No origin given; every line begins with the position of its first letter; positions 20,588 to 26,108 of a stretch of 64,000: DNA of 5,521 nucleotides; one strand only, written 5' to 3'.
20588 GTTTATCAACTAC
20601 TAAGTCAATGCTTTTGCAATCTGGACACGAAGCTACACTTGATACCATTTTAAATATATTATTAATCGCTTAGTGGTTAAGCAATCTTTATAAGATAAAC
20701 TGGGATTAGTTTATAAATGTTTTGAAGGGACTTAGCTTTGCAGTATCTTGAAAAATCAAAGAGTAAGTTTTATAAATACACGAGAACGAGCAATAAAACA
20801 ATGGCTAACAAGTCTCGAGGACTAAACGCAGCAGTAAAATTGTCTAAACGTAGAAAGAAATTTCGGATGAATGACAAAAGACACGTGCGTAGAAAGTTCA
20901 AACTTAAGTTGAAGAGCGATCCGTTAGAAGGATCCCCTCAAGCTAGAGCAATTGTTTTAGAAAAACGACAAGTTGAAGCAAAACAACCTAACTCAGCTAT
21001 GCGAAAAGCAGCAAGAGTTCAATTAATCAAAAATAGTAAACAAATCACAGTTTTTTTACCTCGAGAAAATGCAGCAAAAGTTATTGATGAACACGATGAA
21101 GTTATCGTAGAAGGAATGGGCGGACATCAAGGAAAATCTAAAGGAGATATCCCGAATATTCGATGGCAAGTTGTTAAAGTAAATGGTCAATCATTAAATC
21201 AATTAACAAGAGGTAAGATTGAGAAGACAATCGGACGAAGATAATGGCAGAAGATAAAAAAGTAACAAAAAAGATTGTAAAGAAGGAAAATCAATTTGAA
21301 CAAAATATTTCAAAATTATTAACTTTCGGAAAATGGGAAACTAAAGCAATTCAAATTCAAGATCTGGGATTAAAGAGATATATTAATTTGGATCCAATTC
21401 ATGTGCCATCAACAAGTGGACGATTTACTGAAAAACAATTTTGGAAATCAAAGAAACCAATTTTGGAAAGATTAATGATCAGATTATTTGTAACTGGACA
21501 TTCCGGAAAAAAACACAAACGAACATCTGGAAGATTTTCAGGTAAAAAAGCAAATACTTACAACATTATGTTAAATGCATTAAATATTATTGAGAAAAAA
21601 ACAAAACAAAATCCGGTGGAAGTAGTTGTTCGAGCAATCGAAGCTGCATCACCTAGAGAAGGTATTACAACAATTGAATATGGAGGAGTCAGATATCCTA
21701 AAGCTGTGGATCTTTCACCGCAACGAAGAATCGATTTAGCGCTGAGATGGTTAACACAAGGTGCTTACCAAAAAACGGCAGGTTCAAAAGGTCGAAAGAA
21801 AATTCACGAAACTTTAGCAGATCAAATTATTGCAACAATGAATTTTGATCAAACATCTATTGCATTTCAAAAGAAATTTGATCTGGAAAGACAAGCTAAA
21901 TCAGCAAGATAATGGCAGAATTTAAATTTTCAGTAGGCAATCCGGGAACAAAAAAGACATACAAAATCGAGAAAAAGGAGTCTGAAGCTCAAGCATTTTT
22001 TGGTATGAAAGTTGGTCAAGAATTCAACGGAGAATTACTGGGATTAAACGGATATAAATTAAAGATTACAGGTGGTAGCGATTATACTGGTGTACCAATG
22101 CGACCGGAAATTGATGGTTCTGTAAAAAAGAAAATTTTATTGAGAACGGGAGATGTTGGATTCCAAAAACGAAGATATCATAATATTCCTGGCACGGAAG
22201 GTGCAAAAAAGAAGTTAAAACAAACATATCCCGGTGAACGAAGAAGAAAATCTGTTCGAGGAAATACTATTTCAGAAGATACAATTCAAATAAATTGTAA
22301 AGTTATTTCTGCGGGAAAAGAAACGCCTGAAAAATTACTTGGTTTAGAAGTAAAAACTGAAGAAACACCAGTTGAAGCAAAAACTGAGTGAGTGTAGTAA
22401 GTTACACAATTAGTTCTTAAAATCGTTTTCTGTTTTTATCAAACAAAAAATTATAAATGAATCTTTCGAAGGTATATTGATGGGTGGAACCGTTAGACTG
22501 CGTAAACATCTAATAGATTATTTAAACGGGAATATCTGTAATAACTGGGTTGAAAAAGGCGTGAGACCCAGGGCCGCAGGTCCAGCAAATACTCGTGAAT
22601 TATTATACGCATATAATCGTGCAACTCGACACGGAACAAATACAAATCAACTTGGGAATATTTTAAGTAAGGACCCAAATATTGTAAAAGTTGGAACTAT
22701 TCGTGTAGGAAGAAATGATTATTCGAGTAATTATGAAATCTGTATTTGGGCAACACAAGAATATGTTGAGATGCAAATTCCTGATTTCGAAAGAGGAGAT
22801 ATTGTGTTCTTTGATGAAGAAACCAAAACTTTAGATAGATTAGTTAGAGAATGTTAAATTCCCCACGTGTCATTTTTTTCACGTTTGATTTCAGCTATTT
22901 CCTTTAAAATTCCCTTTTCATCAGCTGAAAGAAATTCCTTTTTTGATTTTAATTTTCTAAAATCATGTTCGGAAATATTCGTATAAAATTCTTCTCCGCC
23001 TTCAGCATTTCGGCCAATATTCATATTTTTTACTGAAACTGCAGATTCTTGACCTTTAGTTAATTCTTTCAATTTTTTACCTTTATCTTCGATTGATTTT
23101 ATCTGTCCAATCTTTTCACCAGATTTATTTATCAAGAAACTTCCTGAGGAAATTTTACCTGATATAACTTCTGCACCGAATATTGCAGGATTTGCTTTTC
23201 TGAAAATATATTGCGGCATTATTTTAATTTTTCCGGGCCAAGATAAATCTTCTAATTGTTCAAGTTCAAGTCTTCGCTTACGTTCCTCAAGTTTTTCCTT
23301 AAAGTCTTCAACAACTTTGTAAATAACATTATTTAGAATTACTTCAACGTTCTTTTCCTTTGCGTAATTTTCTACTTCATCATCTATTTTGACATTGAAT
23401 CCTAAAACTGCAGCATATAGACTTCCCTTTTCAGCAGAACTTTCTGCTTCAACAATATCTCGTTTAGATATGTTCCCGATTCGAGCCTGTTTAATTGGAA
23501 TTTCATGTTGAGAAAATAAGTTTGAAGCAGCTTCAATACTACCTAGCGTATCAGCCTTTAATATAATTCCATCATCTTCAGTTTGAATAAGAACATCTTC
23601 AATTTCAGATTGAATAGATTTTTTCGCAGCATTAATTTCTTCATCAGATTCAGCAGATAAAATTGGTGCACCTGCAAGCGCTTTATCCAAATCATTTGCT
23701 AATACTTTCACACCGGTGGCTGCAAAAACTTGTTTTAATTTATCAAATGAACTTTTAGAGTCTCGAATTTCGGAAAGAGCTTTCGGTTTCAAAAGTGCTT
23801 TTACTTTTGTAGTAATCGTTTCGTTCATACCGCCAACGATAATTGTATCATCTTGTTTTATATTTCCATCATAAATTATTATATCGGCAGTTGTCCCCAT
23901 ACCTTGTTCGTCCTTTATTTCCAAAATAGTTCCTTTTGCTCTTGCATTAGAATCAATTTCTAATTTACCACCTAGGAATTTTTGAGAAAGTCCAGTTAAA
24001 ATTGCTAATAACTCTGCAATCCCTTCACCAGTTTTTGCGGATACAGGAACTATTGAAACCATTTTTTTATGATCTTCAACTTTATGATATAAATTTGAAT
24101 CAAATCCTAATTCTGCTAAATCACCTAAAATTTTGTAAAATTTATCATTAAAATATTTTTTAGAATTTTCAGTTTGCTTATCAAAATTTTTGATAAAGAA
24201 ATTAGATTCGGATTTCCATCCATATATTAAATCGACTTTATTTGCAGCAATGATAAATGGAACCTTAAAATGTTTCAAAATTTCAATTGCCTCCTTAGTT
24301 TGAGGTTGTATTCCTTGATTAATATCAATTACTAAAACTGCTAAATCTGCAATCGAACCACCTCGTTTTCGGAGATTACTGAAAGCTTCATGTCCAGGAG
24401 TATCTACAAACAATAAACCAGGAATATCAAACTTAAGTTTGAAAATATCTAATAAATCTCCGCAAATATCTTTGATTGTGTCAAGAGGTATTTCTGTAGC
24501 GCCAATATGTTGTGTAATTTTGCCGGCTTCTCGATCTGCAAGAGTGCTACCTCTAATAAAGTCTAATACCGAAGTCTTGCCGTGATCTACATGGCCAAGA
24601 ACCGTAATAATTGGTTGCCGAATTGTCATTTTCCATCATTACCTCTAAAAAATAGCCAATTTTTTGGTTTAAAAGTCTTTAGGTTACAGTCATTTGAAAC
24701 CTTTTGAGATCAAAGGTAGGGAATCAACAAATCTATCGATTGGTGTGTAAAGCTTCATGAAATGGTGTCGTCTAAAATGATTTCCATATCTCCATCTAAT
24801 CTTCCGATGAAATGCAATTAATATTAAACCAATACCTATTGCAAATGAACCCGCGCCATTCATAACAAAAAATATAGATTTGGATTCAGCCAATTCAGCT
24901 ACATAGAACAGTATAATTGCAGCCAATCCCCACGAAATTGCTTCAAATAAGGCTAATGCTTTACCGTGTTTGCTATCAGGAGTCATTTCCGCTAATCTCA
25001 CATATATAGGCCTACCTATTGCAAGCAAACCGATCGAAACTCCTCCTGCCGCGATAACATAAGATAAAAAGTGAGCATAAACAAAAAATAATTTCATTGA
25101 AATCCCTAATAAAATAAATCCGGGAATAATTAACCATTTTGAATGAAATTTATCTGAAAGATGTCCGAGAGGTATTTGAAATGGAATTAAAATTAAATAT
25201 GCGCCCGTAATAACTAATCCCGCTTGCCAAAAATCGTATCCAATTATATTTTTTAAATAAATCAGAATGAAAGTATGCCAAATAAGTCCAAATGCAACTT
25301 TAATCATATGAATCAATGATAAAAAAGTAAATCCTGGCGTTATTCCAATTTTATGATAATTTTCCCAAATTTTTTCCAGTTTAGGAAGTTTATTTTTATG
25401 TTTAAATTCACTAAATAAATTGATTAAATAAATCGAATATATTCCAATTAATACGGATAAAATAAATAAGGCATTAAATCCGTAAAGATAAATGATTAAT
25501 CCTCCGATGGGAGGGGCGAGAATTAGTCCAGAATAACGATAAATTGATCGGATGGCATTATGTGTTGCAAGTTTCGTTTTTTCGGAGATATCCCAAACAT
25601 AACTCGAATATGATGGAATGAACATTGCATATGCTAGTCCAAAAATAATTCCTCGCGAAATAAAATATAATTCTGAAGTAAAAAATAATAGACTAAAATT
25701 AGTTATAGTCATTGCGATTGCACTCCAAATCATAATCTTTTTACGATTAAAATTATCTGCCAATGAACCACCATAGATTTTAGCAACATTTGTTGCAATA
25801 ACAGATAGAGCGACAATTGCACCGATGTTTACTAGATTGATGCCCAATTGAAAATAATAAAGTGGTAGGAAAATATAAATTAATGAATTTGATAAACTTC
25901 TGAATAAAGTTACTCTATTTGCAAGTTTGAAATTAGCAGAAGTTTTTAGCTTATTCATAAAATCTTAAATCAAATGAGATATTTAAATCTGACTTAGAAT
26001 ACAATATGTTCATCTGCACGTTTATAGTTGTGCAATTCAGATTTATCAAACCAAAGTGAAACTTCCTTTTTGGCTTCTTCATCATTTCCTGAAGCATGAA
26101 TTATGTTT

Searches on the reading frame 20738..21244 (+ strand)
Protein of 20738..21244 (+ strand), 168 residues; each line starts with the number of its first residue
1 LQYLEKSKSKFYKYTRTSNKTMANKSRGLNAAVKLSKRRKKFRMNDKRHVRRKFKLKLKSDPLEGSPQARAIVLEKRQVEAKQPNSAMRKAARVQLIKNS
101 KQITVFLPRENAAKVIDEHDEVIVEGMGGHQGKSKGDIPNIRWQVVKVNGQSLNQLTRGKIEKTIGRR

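Call 86: search_protein_families(library=pfam, proteins=[window:20738-21244:+], max_evalue=0.0001)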
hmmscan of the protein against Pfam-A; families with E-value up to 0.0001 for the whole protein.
window:20738-21244:+ (168 aa): 1 family
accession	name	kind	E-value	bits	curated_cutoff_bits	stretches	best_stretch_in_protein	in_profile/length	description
PF00164.32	Ribosom_S12_S23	-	6.2e-39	132.5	22.3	1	57-163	2-107/110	Ribosomal protein S12/S23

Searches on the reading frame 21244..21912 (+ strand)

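Call 86: search_protein_families(library=pfam, proteins=[window:21244-21912:+], max_evalue=0.0001)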
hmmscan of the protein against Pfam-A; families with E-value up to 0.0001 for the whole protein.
window:21244-21912:+ (222 aa): 1 family
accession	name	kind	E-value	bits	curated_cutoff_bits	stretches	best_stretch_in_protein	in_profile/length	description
PF00177.27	Ribosomal_S7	-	1.1e-33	116.4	24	1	51-222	9-148/148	Ribosomal protein S7p/S5e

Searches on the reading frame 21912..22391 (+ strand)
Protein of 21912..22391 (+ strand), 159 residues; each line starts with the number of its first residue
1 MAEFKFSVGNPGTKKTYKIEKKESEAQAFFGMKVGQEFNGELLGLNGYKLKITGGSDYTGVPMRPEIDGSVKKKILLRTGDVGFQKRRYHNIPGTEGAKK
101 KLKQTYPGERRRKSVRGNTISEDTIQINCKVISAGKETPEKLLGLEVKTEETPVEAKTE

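Call 86: search_protein_families(library=pfam, proteins=[window:21912-22391:+], max_evalue=0.0001)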
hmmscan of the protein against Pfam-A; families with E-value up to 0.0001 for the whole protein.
window:21912-22391:+ (159 aa): 1 family
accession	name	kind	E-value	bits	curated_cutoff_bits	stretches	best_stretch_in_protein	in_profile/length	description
PF01092.24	Ribosomal_S6e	-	1.4e-35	122.3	26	1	4-142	1-123/125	Ribosomal protein S6e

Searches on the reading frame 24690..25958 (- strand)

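Call 45: search_protein_families(library=pfam, proteins=[window:24690-25958:-], max_evalue=0.001)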
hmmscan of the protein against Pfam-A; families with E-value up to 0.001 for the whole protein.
window:24690-25958:- (422 aa): 3 families
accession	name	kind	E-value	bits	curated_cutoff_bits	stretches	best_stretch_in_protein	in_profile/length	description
PF07690.21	MFS_1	-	2.3e-31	109.5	33.4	2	17-196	5-187/347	Major Facilitator Superfamily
PF05977.19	MFS_3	-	3.4e-09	36.1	27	1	60-381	62-390/524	Transmembrane secretion effector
PF12832.13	MFS_1_like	-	8.3e-06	25.5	25.2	0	16-165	220-371/373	MFS_1 like family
